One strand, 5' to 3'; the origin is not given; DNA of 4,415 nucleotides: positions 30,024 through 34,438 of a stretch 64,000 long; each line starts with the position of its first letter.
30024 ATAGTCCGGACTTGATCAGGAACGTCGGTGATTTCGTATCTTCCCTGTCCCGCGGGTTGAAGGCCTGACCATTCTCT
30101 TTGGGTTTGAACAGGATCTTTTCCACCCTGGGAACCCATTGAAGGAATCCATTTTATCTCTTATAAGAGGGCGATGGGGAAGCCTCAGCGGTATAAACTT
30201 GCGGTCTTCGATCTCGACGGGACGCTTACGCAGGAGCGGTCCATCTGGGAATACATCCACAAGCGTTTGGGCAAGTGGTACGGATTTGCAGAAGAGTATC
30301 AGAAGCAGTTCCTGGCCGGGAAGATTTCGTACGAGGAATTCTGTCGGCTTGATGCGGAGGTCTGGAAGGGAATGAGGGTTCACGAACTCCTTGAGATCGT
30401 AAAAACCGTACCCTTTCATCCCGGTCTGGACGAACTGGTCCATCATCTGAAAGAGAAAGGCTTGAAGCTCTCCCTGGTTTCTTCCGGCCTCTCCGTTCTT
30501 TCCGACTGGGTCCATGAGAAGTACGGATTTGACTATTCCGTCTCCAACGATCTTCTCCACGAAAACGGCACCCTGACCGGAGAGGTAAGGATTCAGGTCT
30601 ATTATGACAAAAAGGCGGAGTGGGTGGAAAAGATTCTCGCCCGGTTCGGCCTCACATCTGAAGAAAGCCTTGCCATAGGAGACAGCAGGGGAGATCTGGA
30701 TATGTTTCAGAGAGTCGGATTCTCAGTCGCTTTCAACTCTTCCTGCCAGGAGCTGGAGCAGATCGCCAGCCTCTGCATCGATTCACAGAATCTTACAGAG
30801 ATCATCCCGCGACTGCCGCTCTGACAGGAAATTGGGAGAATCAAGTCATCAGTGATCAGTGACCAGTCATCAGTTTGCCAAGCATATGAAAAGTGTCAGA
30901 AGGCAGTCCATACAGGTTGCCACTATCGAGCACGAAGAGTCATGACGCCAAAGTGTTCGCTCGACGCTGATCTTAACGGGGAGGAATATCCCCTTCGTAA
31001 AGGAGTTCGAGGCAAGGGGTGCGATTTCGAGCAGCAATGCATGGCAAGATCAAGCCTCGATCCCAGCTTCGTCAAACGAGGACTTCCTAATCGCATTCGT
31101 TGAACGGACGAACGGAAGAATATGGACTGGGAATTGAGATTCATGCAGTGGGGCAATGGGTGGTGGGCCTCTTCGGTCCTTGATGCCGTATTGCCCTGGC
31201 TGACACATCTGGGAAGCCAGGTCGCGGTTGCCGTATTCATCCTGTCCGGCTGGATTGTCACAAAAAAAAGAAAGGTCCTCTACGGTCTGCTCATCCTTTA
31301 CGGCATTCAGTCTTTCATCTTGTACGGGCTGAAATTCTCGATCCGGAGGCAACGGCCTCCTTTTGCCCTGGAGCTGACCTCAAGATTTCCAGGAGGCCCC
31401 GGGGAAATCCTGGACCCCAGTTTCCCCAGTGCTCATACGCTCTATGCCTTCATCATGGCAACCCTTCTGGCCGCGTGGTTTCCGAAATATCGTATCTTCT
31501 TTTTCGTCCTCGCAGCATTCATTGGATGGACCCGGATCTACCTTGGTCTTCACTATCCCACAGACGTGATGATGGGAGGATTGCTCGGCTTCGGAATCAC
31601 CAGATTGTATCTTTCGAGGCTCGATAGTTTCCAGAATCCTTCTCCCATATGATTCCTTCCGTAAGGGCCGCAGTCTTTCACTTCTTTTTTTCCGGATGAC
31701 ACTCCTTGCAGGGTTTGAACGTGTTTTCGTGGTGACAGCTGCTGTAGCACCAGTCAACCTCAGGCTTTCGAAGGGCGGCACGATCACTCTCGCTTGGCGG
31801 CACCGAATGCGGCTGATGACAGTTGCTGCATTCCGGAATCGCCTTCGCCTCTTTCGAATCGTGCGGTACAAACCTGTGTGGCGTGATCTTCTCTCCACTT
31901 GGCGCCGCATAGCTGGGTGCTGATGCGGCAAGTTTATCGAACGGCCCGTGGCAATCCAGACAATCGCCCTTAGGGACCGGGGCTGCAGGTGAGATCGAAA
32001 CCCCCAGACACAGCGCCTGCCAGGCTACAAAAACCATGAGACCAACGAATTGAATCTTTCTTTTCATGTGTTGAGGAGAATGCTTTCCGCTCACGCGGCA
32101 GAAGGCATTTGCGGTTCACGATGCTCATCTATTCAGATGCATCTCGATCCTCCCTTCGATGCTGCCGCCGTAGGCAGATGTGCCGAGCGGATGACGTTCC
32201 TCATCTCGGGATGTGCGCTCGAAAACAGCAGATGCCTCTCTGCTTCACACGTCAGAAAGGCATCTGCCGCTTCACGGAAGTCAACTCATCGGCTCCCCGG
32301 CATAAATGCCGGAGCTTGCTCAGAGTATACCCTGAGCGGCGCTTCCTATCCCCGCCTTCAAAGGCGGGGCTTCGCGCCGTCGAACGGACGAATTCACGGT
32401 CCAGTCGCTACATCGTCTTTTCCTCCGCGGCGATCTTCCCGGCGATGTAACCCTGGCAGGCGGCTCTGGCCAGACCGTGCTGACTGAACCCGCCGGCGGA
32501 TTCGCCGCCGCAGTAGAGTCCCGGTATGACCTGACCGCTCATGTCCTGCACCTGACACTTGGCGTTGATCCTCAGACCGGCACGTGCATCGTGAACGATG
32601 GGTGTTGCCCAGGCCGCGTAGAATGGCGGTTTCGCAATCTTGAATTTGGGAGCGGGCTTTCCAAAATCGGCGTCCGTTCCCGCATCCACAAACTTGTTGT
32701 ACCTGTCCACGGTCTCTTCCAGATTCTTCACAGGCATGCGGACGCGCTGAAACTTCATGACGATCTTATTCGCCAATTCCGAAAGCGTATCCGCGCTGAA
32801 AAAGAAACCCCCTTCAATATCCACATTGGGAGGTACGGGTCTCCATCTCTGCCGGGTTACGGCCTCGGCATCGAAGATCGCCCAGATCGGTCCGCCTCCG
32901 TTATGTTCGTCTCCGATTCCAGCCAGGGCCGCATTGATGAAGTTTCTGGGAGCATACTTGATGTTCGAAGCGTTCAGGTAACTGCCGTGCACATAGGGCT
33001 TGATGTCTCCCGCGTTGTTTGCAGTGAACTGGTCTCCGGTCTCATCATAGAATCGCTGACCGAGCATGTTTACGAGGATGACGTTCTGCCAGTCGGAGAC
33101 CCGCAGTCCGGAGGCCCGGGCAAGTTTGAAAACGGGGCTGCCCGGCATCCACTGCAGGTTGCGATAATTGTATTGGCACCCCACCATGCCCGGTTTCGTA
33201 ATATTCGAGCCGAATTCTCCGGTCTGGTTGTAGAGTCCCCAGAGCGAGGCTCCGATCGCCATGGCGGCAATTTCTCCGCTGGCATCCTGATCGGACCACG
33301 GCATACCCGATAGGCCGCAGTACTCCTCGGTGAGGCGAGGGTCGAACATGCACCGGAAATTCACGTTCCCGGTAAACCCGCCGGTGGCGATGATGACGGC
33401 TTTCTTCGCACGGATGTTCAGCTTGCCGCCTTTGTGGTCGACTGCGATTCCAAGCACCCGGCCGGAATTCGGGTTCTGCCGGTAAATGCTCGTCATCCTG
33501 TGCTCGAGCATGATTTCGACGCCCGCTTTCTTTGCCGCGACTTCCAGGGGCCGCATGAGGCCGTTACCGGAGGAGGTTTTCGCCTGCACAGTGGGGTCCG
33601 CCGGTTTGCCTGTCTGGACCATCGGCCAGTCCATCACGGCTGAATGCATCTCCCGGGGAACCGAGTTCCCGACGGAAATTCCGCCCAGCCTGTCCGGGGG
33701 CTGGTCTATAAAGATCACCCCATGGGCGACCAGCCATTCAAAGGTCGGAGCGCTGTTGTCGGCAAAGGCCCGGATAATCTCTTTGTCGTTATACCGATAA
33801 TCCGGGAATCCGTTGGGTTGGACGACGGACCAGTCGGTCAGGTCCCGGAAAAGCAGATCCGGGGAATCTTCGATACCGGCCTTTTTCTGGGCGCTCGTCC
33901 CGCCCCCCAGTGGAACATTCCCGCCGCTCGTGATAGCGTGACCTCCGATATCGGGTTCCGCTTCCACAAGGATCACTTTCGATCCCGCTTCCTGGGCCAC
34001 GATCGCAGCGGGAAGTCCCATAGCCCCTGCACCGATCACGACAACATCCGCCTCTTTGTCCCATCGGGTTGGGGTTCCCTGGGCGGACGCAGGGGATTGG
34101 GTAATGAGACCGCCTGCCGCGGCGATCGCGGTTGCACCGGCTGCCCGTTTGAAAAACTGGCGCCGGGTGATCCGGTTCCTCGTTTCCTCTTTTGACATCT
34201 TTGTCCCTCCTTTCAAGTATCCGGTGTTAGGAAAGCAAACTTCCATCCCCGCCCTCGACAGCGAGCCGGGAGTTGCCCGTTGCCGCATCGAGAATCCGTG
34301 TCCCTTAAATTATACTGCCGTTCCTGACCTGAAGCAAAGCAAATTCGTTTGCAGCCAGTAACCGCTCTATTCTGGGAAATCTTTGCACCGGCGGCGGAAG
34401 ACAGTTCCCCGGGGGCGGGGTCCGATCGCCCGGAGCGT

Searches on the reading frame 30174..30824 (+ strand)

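Call 38: search_protein_families(library=pfam, proteins=[window:30174-30824:+])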
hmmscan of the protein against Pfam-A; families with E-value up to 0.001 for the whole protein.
window:30174-30824:+ (216 aa): 5 families
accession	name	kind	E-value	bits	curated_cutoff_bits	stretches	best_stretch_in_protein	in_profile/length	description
PF12710.13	HAD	-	3.9e-25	89.8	27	1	10-178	1-188/189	haloacid dehalogenase-like hydrolase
PF00702.32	Hydrolase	-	1.4e-17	65.2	26.4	1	7-182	1-191/191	haloacid dehalogenase-like hydrolase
PF13419.12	HAD_2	-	8.4e-12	46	23.8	1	11-107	2-106/178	Haloacid dehalogenase-like hydrolase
PF08282.18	Hydrolase_3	-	9e-12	45.7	20.9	1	146-206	187-247/255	haloacid dehalogenase-like hydrolase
PF06888.18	Put_Phosphatase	-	0.00033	20.6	27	1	9-145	2-139/234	Putative Phosphatase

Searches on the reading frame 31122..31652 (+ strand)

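Call 38: search_protein_families(library=pfam, proteins=[window:31122-31652:+])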
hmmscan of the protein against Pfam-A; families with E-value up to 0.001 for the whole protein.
window:31122-31652:+ (176 aa): 2 families
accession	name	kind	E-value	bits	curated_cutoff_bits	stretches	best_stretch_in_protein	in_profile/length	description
PF01569.27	PAP2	-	2.3e-22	79.6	27.2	1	56-164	5-122/130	PAP2 superfamily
PF14378.12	PAP2_3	-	2.5e-07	31.1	27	1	100-159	126-187/190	PAP2 superfamily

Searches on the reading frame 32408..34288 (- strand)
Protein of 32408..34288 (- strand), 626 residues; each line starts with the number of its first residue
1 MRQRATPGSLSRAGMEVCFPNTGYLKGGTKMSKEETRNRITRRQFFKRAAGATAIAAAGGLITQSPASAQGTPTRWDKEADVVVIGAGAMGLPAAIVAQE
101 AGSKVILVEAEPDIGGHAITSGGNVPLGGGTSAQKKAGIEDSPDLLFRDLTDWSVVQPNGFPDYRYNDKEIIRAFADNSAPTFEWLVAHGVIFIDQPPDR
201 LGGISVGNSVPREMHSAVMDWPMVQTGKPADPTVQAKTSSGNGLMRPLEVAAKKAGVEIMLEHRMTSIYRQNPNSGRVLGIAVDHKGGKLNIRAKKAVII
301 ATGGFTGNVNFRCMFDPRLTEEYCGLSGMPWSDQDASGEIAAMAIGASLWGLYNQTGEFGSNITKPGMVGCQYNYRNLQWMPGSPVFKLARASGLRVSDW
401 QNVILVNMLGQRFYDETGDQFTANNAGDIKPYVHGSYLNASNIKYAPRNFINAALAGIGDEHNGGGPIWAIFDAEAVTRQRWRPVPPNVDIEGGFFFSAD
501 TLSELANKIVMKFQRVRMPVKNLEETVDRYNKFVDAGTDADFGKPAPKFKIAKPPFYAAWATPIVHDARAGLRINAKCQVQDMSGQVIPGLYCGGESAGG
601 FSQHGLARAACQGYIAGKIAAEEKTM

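Call 38: search_protein_families(library=pfam, proteins=[window:32408-34288:-])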
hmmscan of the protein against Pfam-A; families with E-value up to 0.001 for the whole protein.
window:32408-34288:- (626 aa): 10 families
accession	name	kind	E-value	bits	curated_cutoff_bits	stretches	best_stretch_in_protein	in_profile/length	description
PF00890.30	FAD_binding_2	-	3.5e-45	155.4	20.4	1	81-601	1-403/414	FAD binding domain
PF01266.30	DAO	-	7.4e-12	45.9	27.9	1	81-309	1-209/353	FAD dependent oxidoreductase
PF12831.13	FAD_oxidored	-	8.6e-12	45.5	27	1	81-142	1-60/416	FAD dependent oxidoreductase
PF03486.20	HI0933_like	-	4e-09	36.7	50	1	81-123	2-44/244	HI0933-like protein Rossmann domain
PF07992.20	Pyr_redox_2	-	6.5e-07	29.5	26.1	1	77-115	141-178/291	Pyridine nucleotide-disulphide oxidoreductase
PF13450.12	NAD_binding_8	-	2.6e-05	24.9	21.9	1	84-120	1-37/68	NAD(P)-binding Rossmann-like domain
PF01946.23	Thi4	-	5e-05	23.1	26.2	1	79-122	17-61/235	Thi4 family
PF00070.33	Pyr_redox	-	0.0002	22.3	22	0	82-115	2-35/82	Pyridine nucleotide-disulphide oxidoreductase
PF01134.28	GIDA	-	0.00024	20.7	22.1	0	81-111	1-31/391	Glucose inhibited division protein A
PF13738.12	Pyr_redox_3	-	0.00051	19.8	30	0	83-111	1-30/305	Pyridine nucleotide-disulphide oxidoreductase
